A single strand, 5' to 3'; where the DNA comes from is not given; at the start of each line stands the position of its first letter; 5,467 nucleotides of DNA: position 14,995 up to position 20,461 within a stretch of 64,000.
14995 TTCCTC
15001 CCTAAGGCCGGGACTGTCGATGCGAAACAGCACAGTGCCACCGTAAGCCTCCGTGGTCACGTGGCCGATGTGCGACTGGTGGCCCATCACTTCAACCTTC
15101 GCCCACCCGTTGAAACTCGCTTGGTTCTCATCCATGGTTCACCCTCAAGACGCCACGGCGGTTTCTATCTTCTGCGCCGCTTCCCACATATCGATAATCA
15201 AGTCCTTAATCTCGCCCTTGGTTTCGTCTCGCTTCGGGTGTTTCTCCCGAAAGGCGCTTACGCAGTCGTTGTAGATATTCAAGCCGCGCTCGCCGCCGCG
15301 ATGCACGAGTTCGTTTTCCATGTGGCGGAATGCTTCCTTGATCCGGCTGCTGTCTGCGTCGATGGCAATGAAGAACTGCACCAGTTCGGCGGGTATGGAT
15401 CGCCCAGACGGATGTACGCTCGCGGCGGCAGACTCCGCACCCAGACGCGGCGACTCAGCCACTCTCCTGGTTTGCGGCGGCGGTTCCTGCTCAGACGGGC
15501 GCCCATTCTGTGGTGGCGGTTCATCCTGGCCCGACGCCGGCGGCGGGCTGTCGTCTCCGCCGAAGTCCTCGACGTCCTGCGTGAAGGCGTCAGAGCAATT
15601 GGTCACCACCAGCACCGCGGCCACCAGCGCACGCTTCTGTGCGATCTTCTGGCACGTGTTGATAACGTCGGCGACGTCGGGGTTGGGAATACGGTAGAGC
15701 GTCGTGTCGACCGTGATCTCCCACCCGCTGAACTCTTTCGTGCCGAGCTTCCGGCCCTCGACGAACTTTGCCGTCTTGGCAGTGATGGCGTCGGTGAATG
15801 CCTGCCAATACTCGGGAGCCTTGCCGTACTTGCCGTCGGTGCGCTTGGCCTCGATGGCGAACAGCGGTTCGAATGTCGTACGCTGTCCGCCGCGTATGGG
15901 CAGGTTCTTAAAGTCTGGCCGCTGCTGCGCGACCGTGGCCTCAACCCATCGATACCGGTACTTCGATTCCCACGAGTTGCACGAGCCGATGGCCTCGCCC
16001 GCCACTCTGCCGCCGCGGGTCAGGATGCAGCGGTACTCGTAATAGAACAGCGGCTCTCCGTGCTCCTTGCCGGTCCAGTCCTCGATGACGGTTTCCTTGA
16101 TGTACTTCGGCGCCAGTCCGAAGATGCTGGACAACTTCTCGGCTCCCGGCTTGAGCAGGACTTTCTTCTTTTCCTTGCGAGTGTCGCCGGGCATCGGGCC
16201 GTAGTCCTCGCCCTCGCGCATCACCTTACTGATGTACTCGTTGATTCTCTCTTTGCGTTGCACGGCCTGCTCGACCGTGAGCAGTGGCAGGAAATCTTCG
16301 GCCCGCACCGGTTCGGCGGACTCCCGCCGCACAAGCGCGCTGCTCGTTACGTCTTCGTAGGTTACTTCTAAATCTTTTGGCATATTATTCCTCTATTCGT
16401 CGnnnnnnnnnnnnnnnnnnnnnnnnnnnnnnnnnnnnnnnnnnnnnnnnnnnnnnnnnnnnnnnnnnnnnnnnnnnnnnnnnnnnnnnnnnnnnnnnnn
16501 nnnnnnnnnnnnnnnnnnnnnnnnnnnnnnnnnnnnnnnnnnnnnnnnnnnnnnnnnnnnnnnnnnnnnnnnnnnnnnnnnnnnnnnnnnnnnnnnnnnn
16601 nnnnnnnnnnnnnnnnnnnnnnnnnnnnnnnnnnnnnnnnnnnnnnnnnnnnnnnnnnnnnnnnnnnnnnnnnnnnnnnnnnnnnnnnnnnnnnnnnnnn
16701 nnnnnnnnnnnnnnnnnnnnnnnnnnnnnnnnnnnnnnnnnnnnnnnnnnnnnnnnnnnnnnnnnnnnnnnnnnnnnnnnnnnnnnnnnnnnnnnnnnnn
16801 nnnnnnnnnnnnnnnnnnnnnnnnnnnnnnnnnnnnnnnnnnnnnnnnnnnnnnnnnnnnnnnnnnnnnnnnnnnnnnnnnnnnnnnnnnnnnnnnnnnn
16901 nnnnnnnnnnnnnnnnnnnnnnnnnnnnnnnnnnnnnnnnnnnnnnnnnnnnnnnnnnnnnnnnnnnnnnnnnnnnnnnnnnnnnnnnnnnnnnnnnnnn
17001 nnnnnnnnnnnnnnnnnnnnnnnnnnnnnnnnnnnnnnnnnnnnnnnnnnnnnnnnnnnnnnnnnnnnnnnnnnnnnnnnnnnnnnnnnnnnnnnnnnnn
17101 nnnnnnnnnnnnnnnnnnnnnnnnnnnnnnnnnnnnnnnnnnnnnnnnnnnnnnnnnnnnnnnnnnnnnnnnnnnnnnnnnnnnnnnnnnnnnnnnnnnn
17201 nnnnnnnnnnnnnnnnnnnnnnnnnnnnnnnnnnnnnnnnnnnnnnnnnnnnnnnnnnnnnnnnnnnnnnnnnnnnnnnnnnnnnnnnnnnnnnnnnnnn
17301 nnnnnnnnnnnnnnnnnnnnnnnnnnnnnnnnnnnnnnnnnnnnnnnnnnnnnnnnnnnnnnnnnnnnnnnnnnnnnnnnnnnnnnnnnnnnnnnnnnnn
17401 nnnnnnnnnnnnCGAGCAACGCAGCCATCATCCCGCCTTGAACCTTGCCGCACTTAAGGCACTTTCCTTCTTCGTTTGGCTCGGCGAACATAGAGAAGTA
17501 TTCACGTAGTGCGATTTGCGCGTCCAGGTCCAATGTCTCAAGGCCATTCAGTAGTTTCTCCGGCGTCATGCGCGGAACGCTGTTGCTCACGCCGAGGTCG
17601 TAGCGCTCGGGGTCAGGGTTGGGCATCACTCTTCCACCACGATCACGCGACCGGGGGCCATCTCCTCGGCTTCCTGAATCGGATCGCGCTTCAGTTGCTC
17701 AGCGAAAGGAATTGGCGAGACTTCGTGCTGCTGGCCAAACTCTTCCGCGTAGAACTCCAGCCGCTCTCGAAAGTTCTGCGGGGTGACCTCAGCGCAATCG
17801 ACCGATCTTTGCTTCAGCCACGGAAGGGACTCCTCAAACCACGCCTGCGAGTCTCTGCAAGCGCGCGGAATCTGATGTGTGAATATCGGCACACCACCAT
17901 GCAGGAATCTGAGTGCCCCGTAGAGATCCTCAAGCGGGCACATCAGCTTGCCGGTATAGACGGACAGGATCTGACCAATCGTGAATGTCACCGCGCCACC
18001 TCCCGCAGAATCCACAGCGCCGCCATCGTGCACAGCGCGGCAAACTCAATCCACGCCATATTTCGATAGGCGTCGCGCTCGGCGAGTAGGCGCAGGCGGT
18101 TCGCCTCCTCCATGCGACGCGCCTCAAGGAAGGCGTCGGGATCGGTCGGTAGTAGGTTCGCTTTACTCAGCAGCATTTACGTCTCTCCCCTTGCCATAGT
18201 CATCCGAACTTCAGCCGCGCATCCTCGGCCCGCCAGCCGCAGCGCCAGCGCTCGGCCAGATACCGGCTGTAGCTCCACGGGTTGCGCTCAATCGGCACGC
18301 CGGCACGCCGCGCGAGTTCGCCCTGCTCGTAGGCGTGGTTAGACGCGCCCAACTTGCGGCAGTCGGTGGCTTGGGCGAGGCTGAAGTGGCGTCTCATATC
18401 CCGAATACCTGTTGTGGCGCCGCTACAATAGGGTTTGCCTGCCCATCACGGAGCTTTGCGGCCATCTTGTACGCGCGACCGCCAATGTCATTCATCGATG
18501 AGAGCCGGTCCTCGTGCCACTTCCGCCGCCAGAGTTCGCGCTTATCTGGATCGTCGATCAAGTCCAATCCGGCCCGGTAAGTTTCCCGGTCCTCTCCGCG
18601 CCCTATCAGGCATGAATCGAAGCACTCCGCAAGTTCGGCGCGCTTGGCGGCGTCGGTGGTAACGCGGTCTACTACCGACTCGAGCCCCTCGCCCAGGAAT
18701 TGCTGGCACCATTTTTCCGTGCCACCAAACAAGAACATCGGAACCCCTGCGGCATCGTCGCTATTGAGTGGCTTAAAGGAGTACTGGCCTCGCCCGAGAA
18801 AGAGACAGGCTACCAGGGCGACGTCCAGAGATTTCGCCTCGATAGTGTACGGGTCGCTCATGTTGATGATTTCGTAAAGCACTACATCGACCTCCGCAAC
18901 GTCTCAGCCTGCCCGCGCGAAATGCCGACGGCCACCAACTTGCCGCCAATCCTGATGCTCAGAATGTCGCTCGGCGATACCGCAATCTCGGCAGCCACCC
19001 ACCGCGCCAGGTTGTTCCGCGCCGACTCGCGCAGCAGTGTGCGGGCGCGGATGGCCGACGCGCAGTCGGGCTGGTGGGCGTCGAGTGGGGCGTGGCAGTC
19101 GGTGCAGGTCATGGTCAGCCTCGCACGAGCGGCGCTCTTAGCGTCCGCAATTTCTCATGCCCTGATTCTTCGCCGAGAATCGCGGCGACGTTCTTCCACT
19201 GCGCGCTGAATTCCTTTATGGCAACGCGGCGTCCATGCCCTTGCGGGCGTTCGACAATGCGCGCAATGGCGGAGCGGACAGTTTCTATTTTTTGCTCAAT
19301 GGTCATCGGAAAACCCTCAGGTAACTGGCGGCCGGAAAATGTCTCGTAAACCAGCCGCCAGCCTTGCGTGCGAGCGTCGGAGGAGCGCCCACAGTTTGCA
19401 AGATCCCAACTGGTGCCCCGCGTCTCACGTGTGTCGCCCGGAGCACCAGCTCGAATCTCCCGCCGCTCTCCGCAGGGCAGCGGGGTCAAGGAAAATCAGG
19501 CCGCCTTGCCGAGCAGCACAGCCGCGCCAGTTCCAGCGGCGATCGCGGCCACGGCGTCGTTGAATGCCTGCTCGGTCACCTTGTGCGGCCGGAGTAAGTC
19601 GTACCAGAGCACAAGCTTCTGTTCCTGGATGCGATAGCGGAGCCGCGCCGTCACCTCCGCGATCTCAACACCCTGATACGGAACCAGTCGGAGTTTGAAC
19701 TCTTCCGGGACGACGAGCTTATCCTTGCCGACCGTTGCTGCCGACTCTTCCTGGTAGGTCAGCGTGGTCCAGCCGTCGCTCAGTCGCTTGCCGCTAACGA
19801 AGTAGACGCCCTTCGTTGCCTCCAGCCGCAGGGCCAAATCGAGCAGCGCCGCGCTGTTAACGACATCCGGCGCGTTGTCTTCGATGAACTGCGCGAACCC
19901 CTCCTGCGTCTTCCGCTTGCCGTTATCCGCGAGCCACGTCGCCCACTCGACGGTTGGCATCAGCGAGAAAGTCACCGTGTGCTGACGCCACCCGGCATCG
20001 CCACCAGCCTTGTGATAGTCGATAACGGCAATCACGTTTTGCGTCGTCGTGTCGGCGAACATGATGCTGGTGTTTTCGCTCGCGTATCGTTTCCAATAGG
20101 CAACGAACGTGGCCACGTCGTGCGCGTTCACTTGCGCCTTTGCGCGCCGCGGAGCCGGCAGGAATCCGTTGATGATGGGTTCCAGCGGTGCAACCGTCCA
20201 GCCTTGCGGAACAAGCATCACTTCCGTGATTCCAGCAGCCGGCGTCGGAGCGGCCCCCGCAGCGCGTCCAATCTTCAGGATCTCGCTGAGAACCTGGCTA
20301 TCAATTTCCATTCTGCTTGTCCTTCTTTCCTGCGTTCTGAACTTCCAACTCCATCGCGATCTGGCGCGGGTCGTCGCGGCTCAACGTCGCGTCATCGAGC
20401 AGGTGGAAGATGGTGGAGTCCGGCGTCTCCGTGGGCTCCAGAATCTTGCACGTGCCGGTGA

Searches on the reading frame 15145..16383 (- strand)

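Call 10: search_protein_families(library=phrogs, proteins=[window:15145-16383:-], max_evalue=0.001)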
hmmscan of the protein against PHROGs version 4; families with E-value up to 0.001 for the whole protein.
window:15145-16383:- (412 aa): 1 family
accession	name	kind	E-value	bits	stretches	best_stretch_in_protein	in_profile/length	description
phrog_10048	-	unknown function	1.8e-34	120.2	1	37-279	25-174/273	-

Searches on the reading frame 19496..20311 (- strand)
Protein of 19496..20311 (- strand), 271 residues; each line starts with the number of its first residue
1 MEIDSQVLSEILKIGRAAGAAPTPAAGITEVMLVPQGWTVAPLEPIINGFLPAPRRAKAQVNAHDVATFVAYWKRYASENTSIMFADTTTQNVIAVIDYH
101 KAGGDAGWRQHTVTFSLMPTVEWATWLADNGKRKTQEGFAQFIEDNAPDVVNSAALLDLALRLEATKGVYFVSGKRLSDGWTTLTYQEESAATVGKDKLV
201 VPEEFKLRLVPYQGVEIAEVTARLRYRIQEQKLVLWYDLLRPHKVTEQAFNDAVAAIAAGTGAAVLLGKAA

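Call 10: search_protein_families(library=phrogs, proteins=[window:19496-20311:-], max_evalue=0.001)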
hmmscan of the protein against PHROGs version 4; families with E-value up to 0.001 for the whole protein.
window:19496-20311:- (271 aa): 1 family
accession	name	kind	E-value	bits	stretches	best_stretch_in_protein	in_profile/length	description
phrog_210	-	unknown function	2.4e-64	218.3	1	1-268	1-270/274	-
